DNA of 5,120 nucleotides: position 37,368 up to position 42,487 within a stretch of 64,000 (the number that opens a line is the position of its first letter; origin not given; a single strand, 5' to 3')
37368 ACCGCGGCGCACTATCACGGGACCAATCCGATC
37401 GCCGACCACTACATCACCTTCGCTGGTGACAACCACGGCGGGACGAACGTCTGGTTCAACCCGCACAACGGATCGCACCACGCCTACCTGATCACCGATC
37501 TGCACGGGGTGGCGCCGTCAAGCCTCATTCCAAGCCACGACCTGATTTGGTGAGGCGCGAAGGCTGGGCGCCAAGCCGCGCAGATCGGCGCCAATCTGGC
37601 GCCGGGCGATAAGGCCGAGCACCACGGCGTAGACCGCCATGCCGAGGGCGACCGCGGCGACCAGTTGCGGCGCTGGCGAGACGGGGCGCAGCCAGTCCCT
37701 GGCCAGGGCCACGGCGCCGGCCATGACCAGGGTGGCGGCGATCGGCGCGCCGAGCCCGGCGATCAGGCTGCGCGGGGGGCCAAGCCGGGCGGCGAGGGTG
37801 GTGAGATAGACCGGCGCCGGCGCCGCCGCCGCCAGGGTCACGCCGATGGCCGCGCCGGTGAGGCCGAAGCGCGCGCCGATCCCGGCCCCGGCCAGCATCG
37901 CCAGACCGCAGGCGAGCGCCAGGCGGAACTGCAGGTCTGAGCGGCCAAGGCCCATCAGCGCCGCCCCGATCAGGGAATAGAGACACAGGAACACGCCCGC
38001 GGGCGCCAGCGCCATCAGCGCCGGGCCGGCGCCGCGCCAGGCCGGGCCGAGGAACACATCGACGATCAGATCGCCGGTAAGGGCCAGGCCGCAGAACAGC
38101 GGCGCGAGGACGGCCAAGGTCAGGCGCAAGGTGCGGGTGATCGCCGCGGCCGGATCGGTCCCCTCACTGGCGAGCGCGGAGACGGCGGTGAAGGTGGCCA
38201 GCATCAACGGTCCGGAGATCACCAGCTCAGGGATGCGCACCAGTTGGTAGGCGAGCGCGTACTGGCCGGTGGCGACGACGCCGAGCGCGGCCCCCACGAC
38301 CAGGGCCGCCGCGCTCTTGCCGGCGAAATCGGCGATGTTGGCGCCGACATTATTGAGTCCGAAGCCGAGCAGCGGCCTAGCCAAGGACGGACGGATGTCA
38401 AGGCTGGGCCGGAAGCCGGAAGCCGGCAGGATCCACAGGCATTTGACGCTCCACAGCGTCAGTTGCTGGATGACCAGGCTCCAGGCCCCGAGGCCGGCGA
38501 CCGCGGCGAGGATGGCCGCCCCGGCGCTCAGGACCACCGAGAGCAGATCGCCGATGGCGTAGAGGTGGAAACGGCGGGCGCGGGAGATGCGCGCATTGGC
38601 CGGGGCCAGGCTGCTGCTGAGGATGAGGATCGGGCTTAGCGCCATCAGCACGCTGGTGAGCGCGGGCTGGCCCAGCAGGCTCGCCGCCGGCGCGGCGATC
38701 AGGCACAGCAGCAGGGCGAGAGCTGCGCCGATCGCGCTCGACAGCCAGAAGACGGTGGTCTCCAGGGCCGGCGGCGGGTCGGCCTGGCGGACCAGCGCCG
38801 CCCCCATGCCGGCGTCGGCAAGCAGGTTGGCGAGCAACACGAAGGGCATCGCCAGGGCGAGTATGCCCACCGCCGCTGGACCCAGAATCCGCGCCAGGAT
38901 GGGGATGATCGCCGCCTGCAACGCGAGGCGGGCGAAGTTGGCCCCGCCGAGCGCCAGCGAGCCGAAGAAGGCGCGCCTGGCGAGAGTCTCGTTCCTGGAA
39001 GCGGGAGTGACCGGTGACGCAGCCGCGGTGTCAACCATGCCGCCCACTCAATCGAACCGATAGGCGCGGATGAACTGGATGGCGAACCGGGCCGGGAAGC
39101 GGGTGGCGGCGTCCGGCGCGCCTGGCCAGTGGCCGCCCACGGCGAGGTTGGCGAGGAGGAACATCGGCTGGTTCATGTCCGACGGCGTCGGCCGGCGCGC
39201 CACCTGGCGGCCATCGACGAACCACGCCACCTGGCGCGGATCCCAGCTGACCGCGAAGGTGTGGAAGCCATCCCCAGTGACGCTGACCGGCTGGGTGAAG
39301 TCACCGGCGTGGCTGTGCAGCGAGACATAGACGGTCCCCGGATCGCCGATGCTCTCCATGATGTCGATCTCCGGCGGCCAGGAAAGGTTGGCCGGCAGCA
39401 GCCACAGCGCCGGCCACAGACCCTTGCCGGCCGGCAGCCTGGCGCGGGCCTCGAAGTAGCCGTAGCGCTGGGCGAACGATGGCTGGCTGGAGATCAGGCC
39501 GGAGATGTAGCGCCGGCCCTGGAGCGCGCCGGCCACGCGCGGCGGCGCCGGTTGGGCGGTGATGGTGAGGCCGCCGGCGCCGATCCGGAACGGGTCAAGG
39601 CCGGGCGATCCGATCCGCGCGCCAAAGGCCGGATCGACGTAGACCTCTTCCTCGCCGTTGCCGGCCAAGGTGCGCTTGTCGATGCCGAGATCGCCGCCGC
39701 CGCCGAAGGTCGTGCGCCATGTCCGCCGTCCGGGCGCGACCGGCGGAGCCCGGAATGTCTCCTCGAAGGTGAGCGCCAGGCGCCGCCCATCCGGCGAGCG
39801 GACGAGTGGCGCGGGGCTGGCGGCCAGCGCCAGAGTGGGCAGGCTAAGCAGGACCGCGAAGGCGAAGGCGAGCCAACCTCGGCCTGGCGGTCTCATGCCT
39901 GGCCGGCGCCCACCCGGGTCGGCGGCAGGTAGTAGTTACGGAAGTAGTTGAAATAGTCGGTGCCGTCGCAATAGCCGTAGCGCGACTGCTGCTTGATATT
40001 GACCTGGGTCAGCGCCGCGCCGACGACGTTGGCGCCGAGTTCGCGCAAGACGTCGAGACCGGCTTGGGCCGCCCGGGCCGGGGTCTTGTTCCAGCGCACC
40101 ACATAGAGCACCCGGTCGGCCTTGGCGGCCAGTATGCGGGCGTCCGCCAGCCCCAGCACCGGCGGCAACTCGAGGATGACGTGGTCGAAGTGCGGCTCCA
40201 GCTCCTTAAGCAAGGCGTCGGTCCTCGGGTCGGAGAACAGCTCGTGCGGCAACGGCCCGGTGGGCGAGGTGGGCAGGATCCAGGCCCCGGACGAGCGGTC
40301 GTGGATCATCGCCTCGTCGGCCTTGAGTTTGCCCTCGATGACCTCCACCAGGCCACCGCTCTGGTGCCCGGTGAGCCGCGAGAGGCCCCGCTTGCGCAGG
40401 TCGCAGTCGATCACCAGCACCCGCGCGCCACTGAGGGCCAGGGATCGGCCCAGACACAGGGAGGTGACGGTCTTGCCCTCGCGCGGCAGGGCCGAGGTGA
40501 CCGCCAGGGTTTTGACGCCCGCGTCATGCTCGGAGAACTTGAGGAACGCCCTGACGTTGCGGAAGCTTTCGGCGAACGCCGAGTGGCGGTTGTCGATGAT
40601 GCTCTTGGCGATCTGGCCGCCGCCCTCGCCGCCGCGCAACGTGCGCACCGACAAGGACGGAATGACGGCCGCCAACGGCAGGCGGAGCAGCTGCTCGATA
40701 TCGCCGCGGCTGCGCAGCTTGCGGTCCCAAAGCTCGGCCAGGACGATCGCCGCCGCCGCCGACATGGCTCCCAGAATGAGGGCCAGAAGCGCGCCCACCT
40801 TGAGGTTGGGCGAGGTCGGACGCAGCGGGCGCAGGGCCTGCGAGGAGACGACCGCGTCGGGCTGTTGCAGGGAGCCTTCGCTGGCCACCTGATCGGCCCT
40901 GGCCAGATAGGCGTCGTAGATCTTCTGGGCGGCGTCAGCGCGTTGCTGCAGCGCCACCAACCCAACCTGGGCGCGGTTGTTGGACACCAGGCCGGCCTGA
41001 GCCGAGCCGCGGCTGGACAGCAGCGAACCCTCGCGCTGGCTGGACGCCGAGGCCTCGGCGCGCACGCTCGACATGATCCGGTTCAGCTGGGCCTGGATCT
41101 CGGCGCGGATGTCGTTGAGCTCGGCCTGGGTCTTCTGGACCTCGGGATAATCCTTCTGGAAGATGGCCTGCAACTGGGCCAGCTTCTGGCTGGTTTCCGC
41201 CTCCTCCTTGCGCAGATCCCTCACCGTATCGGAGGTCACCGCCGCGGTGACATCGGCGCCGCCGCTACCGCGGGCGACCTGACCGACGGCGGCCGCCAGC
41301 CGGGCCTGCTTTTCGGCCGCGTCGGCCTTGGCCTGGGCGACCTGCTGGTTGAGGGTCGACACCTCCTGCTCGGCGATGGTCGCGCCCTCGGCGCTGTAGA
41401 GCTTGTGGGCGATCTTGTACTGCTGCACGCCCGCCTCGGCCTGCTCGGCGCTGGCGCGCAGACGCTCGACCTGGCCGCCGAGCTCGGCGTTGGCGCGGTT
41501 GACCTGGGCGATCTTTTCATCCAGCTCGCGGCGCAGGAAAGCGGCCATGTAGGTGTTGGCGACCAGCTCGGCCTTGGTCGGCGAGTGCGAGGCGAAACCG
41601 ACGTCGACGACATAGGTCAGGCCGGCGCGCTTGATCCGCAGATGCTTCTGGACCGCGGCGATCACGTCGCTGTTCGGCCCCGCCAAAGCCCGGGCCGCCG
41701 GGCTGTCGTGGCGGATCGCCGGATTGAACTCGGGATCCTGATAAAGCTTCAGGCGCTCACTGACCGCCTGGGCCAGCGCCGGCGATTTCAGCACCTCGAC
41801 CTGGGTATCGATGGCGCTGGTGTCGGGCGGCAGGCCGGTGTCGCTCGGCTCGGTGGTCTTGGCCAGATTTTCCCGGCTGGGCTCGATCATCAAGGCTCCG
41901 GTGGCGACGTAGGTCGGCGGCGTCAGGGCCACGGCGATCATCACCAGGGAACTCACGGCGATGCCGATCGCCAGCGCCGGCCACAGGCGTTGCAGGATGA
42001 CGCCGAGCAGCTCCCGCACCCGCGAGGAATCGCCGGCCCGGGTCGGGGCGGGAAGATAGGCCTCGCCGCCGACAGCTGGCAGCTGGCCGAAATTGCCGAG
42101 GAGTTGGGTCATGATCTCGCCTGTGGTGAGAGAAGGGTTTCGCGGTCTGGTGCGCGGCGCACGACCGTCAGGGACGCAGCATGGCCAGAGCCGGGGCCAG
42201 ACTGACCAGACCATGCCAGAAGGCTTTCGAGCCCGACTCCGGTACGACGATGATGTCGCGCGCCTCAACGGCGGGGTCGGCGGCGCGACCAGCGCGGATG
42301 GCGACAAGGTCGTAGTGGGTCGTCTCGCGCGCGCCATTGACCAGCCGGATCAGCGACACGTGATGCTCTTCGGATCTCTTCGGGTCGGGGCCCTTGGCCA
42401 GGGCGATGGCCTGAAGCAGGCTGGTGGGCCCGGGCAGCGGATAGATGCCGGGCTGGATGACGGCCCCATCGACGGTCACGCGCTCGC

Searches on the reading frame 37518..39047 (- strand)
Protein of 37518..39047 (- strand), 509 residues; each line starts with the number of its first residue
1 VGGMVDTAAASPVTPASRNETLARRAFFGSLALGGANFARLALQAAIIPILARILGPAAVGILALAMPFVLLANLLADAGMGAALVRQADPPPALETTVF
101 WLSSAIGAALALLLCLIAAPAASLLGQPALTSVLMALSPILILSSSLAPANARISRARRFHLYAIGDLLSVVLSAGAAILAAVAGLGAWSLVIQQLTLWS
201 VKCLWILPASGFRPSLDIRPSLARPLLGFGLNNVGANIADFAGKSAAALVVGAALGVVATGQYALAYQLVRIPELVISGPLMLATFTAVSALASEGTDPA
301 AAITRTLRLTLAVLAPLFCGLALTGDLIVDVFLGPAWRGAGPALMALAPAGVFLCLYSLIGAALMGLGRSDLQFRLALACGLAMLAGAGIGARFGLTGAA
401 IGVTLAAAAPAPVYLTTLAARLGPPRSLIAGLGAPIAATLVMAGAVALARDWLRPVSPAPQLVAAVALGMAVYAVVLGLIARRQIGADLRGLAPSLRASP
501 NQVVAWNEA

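Call 82: search_protein_families(library=pfam, proteins=[window:37518-39047:-], max_evalue=0.00001)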
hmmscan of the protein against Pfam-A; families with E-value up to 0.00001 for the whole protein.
window:37518-39047:- (509 aa): 2 families
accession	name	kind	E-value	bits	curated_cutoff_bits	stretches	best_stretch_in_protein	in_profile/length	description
PF13440.11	Polysacc_synt_3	-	1.6e-54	185.6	23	1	50-339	1-290/293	Polysaccharide biosynthesis protein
PF01943.22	Polysacc_synt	-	9.9e-24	84.6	28.2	1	32-286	7-267/274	Polysaccharide biosynthesis protein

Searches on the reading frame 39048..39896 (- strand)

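Call 82: search_protein_families(library=pfam, proteins=[window:39048-39896:-], max_evalue=0.00001)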
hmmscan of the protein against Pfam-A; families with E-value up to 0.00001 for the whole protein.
window:39048-39896:- (282 aa): 2 families
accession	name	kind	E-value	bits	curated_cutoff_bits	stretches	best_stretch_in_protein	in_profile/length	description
PF00722.28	Glyco_hydro_16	-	3.2e-19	69.5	22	1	126-264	25-163/175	Glycosyl hydrolases family 16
PF03935.22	SKN1_KRE6_Sbg1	-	3.9e-06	26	30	0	129-172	181-226/501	Beta-glucan synthesis-associated protein SKN1/KRE6/Sbg1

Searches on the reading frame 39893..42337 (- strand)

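Call 82: search_protein_families(library=pfam, proteins=[window:39893-42337:-], max_evalue=0.00001)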
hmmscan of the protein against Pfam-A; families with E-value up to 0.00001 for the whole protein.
window:39893-42337:- (814 aa): 1 family
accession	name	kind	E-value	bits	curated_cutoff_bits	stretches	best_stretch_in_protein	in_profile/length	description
PF13614.12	AAA_31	-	6.8e-09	36.3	27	1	621-750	14-150/177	AAA domain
